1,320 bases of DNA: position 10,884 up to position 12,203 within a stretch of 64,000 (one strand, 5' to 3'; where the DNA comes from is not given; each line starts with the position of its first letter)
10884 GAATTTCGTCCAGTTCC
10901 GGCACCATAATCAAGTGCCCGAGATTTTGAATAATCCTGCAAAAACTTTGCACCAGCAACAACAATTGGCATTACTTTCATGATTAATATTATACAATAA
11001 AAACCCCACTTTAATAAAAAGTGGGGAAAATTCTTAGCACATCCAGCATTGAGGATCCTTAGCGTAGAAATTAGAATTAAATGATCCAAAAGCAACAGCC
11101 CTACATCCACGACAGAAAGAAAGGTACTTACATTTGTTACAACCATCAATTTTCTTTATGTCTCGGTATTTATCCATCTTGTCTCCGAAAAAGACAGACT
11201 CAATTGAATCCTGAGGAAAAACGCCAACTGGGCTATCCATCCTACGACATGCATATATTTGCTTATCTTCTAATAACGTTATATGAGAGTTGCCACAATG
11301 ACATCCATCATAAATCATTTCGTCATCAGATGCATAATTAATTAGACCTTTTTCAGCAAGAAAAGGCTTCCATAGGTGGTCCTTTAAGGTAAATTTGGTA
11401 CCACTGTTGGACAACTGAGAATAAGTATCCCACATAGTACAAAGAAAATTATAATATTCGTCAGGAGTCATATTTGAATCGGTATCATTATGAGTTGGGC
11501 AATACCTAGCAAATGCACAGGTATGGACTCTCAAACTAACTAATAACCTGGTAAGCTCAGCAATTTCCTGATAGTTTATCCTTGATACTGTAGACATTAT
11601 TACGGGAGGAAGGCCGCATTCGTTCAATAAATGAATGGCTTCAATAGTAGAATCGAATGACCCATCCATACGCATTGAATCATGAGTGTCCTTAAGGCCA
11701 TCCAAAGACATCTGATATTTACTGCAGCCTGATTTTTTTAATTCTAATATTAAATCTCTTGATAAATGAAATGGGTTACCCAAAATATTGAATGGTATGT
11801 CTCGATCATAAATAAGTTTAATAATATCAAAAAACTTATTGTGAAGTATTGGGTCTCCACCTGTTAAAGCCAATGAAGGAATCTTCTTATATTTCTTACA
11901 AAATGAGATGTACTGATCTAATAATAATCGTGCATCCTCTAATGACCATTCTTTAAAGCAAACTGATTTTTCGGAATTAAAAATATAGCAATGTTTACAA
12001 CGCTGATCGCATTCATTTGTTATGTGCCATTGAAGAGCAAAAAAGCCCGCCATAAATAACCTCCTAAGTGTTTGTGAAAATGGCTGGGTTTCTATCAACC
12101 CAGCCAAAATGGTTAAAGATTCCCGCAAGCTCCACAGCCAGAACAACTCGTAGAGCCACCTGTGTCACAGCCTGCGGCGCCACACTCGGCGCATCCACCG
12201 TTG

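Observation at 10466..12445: Radical-SAM/SPASM maturase with a 7-cysteine precursor peptide inserted between rpoC and the ribosomal protein operon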

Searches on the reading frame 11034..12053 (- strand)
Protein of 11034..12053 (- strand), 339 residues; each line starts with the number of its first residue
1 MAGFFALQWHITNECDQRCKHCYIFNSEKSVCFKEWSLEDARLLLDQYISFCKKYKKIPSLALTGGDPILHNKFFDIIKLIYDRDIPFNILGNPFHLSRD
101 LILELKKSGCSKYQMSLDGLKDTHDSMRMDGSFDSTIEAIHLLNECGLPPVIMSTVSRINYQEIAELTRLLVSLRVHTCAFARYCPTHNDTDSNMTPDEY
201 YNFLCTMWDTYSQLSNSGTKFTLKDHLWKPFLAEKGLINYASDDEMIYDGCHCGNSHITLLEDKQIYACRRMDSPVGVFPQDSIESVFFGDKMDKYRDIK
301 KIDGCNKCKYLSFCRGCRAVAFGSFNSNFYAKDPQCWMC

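Call 5: search_protein_families(library=ncbifam, proteins=[window:11037-12053:-], max_evalue=1)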
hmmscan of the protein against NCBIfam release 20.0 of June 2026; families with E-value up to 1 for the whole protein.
window:11037-12053:- (339 aa): 69 families (the best 25 are shown)
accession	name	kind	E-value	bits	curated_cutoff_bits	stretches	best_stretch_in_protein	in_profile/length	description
TIGR04340.1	rSAM_ACGX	hypoth_equivalog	1e-119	399.7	400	1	4-337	2-338/341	radical SAM/SPASM domain protein, ACGX system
TIGR04082.1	rSAM_for_selen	equivalog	3.2e-57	194.5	350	1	3-336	197-515/516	thio(seleno)oxazole modification radical SAM maturase SbtM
TIGR04545.1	rSAM_ahbD_hemeb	equivalog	2.1e-31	109.6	500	1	8-336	3-335/339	heme b synthase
TIGR04053.2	TIGR04053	equivalog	1.2e-30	107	395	2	6-179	9-181/366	TIGR04053 family radical SAM/SPASM domain-containing protein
TIGR04055.1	rSAM_NirJ2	equivalog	2.4e-28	99.6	500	1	8-336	3-322/326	putative heme d1 biosynthesis radical SAM protein NirJ2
TIGR04054.1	rSAM_NirJ1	equivalog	5.3e-26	91.1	650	2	8-181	39-207/387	putative heme d1 biosynthesis radical SAM protein NirJ1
TIGR04250.1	SCM_rSAM_ScmE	equivalog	2.9e-23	82.4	400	1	9-325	7-335/358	SynChlorMet cassette radical SAM/SPASM protein ScmE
TIGR04347.1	pseudo_SAM_Halo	equivalog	3.4e-23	82.5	525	2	8-181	41-209/390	TIGR04347 family pseudo-SAM/SPASM protein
TIGR04133.1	rSAM_w_lipo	hypoth_equivalog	1.5e-22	80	425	1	7-317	26-330/350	TIGR04133 family radical SAM/SPASM protein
TIGR04546.1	rSAM_ahbC_deAc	equivalog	3.9e-22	78.6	650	2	8-181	42-210/390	12,18-didecarboxysiroheme deacetylase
TIGR04303.1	GeoRSP_rSAM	equivalog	9.3e-22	78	400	1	6-337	6-325/325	GeoRSP system radical SAM/SPASM protein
TIGR04251.1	SCM_rSAM_ScmF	equivalog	1.8e-21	76.9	400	1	7-188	6-186/353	SynChlorMet cassette radical SAM/SPASM protein ScmF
TIGR04051.1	rSAM_NirJ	equivalog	1.6e-20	73.4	515.45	2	9-176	6-168/354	heme d1 biosynthesis radical SAM protein NirJ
NF045574.1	sacti_mat_StsB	exception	8.8e-18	64.4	625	1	9-180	100-265/466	StsB family radical SAM/SPASM domain sactipeptide maturase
NF041298.1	rSAM_mat_DynA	equivalog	2e-17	63.2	450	1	12-336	8-339/356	dynobactin maturation radical SAM/SPASM protein DynA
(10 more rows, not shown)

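Call 6: search_protein_families(library=pfam, proteins=[window:11037-12053:-], max_evalue=1)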
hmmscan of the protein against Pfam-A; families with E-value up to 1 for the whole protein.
window:11037-12053:- (339 aa): 2 families
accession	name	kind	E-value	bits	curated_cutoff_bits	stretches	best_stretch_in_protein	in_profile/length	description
PF04055.27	Radical_SAM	-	1.2e-17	65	29.5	1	11-170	3-165/166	Radical SAM superfamily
PF13353.11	Fer4_12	-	0.0014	19.4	22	1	12-81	12-74/137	4Fe-4S single cluster domain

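Call 9: find_homologous_proteins(query=window:11037-12053:-, max_evalue=1e-20)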
Query window:11037-12053:- (339 aa): 2611 proteins with E <= 1e-20 among 3704 candidates; the best 120 are listed.
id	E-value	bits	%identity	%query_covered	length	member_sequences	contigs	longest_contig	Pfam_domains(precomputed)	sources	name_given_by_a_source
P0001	6.6e-234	793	98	100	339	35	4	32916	PF04055.28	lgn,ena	-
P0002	1.1e-161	556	64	100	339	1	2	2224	PF04055.28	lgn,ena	-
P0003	3.4e-160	551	65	100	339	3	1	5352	PF13186.12,PF04055.28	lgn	-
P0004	4.6e-157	541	63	100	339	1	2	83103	PF04055.28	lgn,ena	-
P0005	1.5e-154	532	62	100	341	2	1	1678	PF13186.12,PF04055.28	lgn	-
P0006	1.6e-153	529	62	100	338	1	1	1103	PF04055.28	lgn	-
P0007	7.9e-151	520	62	100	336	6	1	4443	PF04055.28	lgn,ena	-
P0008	8.1e-151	520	62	100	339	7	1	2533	PF04055.28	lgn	-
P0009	9.3e-149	513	62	100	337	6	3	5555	PF04055.28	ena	-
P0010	1.9e-148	512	61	100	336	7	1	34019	PF04055.28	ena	-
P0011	2.4e-148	512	62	100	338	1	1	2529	PF04055.28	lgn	-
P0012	3.2e-148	511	61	100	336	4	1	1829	PF04055.28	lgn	-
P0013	3.7e-148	511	62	100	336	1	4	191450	PF04055.28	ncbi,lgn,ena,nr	ncbi:radical SAM/SPASM domain protein, ACGX system [Candidatus Saccharibacteria bacterium]|nr:radica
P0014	4.5e-148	511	61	100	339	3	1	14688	PF04055.28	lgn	-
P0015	2.4e-147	509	61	100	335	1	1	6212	PF04055.28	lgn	-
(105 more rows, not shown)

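Call 11: find_related_loci(query=A1, collection=genome_contigs, flank=4000)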
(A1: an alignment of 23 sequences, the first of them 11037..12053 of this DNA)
Query A1 (339 aa) in genome_contigs; peptide patterns used: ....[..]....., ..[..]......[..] (x = any residue, [..] = any of these).
599 stretches matched a pattern (row limit reached: there are more); 591 encode a relative of the query (tblastn E <= 1e-3); the best 80 are kept; 80 distinct loci.
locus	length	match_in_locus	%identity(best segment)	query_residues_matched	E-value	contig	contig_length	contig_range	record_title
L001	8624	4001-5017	99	1-339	0e+0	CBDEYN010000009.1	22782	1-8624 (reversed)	MAG TPA_asm: uncultured Candidatus Saccharibacteria bacterium isolate SRR27033632_metabat2_49 genome assembly, contig: E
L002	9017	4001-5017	99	1-339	0e+0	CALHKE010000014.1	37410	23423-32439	MAG TPA_asm: uncultured Candidatus Saccharibacteria bacterium isolate ERR589685_bin.20_CONCOCT_v1.1_MAG genome assembly,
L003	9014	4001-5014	64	1-339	2e-152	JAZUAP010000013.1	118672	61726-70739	MAG: Candidatus Nanosyncoccus sp. isolate T1900045319_YK20190008.MAGScoT_cleanbin_000041 SGB_6341_k141_2148034, whole ge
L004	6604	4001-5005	61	1-338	2e-147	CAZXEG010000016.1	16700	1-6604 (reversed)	MAG TPA_asm: uncultured Candidatus Saccharibacteria bacterium isolate SRP278969_co1_227 genome assembly, contig: NODE_43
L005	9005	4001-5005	55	3-339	5e-131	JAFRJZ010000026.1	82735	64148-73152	Candidatus Saccharibacteria bacterium isolate RGIG2539 Goat_Jejunum-5__c181396, whole genome shotgun sequence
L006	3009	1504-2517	52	1-337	2e-126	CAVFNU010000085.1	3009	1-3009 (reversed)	bacterium isolate SRR8978407_cleanbin_000020 genome assembly, contig: Spades_SRR8978407_contig_5767, whole genome shotgu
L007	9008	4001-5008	51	1-337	4e-117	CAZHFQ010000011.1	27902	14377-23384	MAG TPA_asm: uncultured Candidatus Saccharimonas sp. isolate SRP178699_co2_144 genome assembly, contig: NODE_910_length_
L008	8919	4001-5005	53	5-337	2e-116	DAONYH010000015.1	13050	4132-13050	MAG TPA_asm: bacterium isolate AMR_MDS_4127 NODE_6146_length_13050_cov_15.280339, whole genome shotgun sequence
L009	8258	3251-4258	50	4-337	1e-113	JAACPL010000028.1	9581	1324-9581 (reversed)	MAG: Candidatus Falkowbacteria bacterium isolate CG_2015-02_33_13 CG_2015-02_curated_scaffold_7395, whole genome shotgun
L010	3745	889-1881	50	5-337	4e-115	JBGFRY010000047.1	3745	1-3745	MAG: Candidatus Micrarchaeota archaeon isolate BA1A30.2019.Bin.11 NODE_20660_length_3745_cov_26.746689, whole genome sho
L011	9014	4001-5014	49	1-337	4e-113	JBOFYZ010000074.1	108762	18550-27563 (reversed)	MAG: Lachnospiraceae bacterium isolate WFFMC_MAG_487 k139_29598_flag=1_multi=8.9919_len=108762, whole genome shotgun seq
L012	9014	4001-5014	49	1-337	7e-113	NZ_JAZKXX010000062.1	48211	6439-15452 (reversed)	MAG: Methanobrevibacter sp. isolate T1900045112_TC20190106.MAGScoT_cleanbin_000022 SGB_4795_k141_1797356, whole genome s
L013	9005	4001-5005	51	5-337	2e-112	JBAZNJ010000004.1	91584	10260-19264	MAG: Patescibacteria group bacterium isolate SO_2017_LW4_64 scaffold_759_c1_LW137-91_2017, whole genome shotgun sequence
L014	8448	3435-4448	49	1-337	3e-112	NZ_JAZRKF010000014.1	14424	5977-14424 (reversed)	MAG: Methanobrevibacter sp. isolate T1900045450_YK20190141.MAGScoT_cleanbin_000011 SGB_7172_k141_981317, whole genome sh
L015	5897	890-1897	50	4-337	9e-112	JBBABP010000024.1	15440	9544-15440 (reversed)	MAG: Candidatus Absconditabacterales bacterium isolate SO_2017_LW1_24 NODE_3085_length_15440_cov_1.518514_LW64-88_2017,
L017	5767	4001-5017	45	1-339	2e-110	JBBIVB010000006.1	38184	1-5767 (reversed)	MAG: Candidatus Veblenbacteria bacterium isolate PBS170224_bin_67 NODE_85_length_38184_cov_4.926513, whole genome shotgu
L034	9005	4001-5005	46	1-337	3e-108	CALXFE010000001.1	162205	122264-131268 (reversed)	MAG: uncultured Clostridia bacterium isolate BRZ_ID__bin55 genome assembly, contig: BRZ_ID__NODE_116_length_162205_cov_2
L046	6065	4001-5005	47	5-337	9e-107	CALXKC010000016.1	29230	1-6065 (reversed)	MAG: uncultured Clostridia bacterium isolate BRZ_GV__bin16 genome assembly, contig: BRZ_GV__NODE_1302_length_29230_cov_1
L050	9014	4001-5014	48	1-337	1e-106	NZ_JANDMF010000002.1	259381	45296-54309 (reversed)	Clostridium sp. SHJSY1 contig2, whole genome shotgun sequence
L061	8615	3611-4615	49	4-337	3e-105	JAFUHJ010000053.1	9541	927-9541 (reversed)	MAG: Candidatus Methanomethylophilaceae archaeon isolate RGIG4496 Roe_deer_Omasum.Co__c314418, whole genome shotgun sequ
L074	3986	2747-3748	49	4-337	6e-106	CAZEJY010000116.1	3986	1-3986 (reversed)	MAG TPA_asm: uncultured Sangeribacter sp. isolate SRP199465_co2_772 genome assembly, contig: NODE_65514_length_3986_cov_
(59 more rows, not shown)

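Call 25: search_solved_structures(query=window:11037-12053:-, max_evalue=0.00001)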
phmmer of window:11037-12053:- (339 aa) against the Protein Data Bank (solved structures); distinct sequences matched with E-value up to 0.00001: 3.
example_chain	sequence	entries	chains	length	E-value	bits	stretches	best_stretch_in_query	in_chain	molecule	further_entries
6efn_A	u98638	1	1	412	5.4e-10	41.9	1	10-168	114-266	Sporulation killing factor maturation protein SkfB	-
7vob_C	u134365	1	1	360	4.7e-09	38.8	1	35-176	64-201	Cytosylglucuronate decarboxylase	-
7voc_C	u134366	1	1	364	4.8e-09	38.8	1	35-176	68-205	Cytosylglucuronate decarboxylase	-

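Call 33: predict_structure(alignment_id=A1)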
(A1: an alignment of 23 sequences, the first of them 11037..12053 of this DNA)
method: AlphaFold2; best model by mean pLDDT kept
length: 339 residues; sequences in the alignment: 23
mean_pLDDT: 90.5   pTM: 0.90
mean pLDDT of the five models: 90.5, 89.1, 87.7, 87.6, 87.2
residues with pLDDT >= 90: 224; 70-90: 95; 50-70: 20; < 50: 0
segments of 3 or more residues with pLDDT < 50: none
pLDDT, mean of each block of 10 residues (from residue 1): 86 86 72 84 97 95 94 96 96 96 97 97 95 98 98 95 98 98 82 92 98 96 91 88 66 80 90 89 95 87 85 84 87 88
secondary structure, 60 per line:
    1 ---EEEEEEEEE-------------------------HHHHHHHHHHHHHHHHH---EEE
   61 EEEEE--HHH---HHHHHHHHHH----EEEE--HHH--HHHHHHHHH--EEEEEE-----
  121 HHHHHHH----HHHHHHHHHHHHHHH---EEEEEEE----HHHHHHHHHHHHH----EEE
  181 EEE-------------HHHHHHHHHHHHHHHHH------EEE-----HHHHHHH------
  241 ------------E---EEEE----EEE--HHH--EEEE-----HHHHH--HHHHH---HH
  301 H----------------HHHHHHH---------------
elements in order: E4-12 H38-54 E58-65 H74-83 E88-91 H99-107 E110-115 H121-127 H132-146 E150-156 H161-173 E178-183 H197-213 E220-222 H228-234 E257-260 E265-267 E275-278 H284-288 H291-295 H318-324

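Call 38: fold_search(model_id=the predicted structure, library=pdb)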
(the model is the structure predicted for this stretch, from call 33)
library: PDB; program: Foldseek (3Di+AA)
matches with E <= 10: 1600; with E <= 0.001: 137
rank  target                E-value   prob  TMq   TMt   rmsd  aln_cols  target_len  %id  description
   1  5v1s_A                9.9e-15  1.00  0.77  0.63   4.1       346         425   18  Crystal structure of Streptococcus suis SuiB bound to S-adenosylmethionine (released 2017-08-30)
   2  5v1q_A                2.6e-14  1.00  0.76  0.61   4.5       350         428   18  Crystal structure of Streptococcus suis SuiB (released 2017-08-30)
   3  4k37_A                2.8e-14  1.00  0.74  0.69   4.8       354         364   18  Native anSMEcpe with bound AdoMet (released 2013-05-08)
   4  4k37_B                4.2e-14  1.00  0.74  0.69   4.7       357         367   17  Native anSMEcpe with bound AdoMet (released 2013-05-08)
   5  5v1t_A                4.7e-14  1.00  0.77  0.61   4.1       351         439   19  Crystal structure of Streptococcus suis SuiB bound to precursor peptide SuiA (released 2017-08-30)
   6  4k36_A                5.0e-14  1.00  0.75  0.67   4.7       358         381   18  His6 tagged anSMEcpe with bound AdoMet (released 2013-05-08)
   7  5v1q_B                5.3e-14  1.00  0.77  0.61   4.4       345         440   18  Crystal structure of Streptococcus suis SuiB (released 2017-08-30)
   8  5v1s_B                1.7e-13  1.00  0.76  0.62   4.3       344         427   18  Crystal structure of Streptococcus suis SuiB bound to S-adenosylmethionine (released 2017-08-30)
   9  4k36_B                4.3e-13  1.00  0.74  0.70   4.7       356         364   18  His6 tagged anSMEcpe with bound AdoMet (released 2013-05-08)
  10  4k39_A                5.4e-13  1.00  0.73  0.69   4.7       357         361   18  Native anSMEcpe with bound AdoMet and Cp18Cys peptide (released 2013-05-08)
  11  7vob                  6.0e-13  1.00  0.65  0.67   6.3       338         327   19  The crystal structure of a Radical SAM Enzyme BlsE involved in the Biosynthesis of Blasticidin S (released 2022-05-04)
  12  6efn                  9.1e-13  1.00  0.68  0.61   4.1       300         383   17  Structure of a RiPP maturase, SkfB (released 2018-10-24)
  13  4k38_A                1.3e-12  1.00  0.75  0.69   4.6       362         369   17  Native anSMEcpe with bound AdoMet and Kp18Cys peptide (released 2013-05-08)
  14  4k38_B                1.4e-12  1.00  0.73  0.68   4.9       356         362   18  Native anSMEcpe with bound AdoMet and Kp18Cys peptide (released 2013-05-08)
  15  5wgg_A                3.4e-12  1.00  0.74  0.58   3.8       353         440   16  Structural Insights into Thioether Bond Formation in the Biosynthesis of Sactipeptides (released 2017-07-26)
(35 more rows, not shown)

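Call 44: find_related_loci(query=A1, collection=viral_contigs, flank=3000)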
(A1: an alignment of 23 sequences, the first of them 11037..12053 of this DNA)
Query A1 (339 aa) in viral_contigs; peptide patterns used: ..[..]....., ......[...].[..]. (x = any residue, [..] = any of these).
23 stretches matched a pattern; 5 encode a relative of the query (tblastn E <= 1e-3); 5 distinct loci.
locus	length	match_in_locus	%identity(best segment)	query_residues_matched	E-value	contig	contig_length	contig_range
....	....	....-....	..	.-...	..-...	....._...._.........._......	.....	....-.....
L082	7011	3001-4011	47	4-337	8e-102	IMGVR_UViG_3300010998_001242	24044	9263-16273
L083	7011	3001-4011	48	5-337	5e-95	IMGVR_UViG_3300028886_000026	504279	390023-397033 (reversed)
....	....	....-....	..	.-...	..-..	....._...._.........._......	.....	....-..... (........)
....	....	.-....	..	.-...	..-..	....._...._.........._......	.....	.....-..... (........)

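Call 45: find_encoding_contigs(protein=window:11034-12053:-, flank=3000, max_places=4)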
Protein window:11034-12053:- (339 aa): no gene with exactly this product is on record in the collection.

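Call 46: find_encoding_contigs(protein=P0001, flank=3000, max_places=4)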
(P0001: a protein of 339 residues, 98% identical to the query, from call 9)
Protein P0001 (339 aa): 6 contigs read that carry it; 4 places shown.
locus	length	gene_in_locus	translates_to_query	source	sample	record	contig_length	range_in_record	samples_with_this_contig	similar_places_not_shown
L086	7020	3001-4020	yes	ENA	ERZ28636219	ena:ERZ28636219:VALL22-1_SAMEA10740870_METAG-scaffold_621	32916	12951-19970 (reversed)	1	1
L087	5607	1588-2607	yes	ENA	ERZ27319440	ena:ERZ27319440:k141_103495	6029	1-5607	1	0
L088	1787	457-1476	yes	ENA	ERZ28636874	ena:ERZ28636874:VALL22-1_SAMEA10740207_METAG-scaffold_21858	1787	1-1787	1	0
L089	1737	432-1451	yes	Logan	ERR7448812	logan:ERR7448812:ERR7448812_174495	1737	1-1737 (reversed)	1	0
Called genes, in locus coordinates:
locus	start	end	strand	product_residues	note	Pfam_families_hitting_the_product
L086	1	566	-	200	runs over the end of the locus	PF00573:Ribosomal_L4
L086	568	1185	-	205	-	PF00297:Ribosomal_L3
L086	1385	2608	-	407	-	PF04892:VanZ-LLP1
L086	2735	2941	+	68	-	-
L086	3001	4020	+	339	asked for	PF04055:Radical_SAM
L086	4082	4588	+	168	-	PF03848:TehB, PF05219:DREV (weak), PF13489:Methyltransf_23, PF13847:Methyltransf_31, PF08241:Methyltransf_11, PF08242:Methyltransf_12, PF13649:Methyltransf_25, PF01739:CheR (weak)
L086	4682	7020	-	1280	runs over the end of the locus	PF04997:RNA_pol_Rpb1_1, PF00623:RNA_pol_Rpb1_2, PF04983:RNA_pol_Rpb1_3, PF04998:RNA_pol_Rpb1_5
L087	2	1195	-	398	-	?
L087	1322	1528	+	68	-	-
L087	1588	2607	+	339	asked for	PF04055:Radical_SAM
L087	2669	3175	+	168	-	PF03848:TehB, PF05219:DREV (weak), PF13489:Methyltransf_23, PF13847:Methyltransf_31, PF08241:Methyltransf_11, PF08242:Methyltransf_12, PF13649:Methyltransf_25, PF01739:CheR (weak)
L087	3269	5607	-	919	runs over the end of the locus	?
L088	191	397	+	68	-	-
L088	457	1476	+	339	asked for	PF04055:Radical_SAM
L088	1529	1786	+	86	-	?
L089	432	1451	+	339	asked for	PF04055:Radical_SAM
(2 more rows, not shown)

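Call 47: find_encoding_contigs(protein=P0013, flank=4000, max_places=3)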
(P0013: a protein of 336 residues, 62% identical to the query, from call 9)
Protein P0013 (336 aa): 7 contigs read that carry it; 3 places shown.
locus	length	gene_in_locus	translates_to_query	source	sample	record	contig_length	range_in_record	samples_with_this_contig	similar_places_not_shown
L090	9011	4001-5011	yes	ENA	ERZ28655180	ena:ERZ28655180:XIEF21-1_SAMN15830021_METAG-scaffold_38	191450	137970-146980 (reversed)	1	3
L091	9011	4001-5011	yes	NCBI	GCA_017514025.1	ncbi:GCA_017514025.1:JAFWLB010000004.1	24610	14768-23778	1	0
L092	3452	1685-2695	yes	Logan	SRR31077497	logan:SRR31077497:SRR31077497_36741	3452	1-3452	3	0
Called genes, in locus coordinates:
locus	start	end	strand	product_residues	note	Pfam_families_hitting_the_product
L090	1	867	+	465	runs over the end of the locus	PF08308:PEGA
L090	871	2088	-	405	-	PF04203:Sortase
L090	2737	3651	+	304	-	PF20234:DUF6591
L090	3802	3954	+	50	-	-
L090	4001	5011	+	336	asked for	PF04055:Radical_SAM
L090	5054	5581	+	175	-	PF13489:Methyltransf_23, PF03848:TehB, PF05401:NodS, PF13847:Methyltransf_31, PF08241:Methyltransf_11, PF08242:Methyltransf_12, PF13649:Methyltransf_25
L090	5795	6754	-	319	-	PF00438:S-AdoMet_synt_N, PF02772:S-AdoMet_synt_M, PF02773:S-AdoMet_synt_C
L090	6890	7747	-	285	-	-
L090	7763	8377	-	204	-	PF03729:DUF308 (weak)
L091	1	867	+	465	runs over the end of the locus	PF08308:PEGA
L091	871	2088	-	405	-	PF04203:Sortase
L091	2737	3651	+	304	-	PF20234:DUF6591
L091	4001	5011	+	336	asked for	PF04055:Radical_SAM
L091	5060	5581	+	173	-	PF13489:Methyltransf_23, PF03848:TehB, PF05401:NodS, PF13847:Methyltransf_31, PF08241:Methyltransf_11, PF08242:Methyltransf_12, PF13649:Methyltransf_25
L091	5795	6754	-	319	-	PF00438:S-AdoMet_synt_N, PF02772:S-AdoMet_synt_M, PF02773:S-AdoMet_synt_C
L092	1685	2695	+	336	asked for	PF04055:Radical_SAM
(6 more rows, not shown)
